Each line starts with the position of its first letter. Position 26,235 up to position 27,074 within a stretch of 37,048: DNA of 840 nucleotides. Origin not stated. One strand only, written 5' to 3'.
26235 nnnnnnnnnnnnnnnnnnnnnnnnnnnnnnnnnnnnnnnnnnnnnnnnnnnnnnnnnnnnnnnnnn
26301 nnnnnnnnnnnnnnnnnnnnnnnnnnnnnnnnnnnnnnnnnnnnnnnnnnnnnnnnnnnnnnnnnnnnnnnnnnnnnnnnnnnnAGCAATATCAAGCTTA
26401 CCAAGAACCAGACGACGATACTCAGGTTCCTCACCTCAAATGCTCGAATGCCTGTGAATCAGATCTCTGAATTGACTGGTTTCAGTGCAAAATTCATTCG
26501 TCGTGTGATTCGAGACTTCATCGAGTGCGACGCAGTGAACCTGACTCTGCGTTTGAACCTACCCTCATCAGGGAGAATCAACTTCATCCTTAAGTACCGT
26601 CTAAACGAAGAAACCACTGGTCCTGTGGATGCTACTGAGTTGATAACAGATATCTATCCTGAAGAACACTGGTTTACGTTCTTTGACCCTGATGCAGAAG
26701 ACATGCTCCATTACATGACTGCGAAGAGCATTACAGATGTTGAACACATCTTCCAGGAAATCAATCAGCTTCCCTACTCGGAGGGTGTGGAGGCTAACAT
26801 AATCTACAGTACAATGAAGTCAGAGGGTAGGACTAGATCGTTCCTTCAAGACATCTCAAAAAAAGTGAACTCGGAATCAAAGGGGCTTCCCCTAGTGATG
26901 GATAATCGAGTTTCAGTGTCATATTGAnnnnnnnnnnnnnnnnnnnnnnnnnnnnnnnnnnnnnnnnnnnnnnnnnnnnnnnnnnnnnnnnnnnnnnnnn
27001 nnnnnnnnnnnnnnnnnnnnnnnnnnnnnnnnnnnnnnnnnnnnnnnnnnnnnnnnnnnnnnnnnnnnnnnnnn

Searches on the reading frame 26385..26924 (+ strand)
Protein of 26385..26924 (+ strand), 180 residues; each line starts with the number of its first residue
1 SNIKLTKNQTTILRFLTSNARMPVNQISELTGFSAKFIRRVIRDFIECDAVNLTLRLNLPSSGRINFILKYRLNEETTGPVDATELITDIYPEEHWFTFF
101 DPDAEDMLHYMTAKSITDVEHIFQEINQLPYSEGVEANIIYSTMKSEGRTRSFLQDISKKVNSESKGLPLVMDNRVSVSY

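Call 80: search_solved_structures(query=window:26385-26924:+, max_evalue=1)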
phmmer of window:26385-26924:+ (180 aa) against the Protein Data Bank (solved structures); distinct sequences matched with E-value up to 1: 2.
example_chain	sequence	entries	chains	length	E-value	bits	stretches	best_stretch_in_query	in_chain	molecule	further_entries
2cyy_A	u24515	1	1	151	0.053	16.4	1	9-146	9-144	Putative HTH-type transcriptional regulator PH1519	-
1ri7_A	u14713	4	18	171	0.078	15.8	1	8-146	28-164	Putative transcriptional regulator | Putative HTH-type transcriptional regulator PH1519 | Uncharacterized HTH-type transcriptional regulator PH1519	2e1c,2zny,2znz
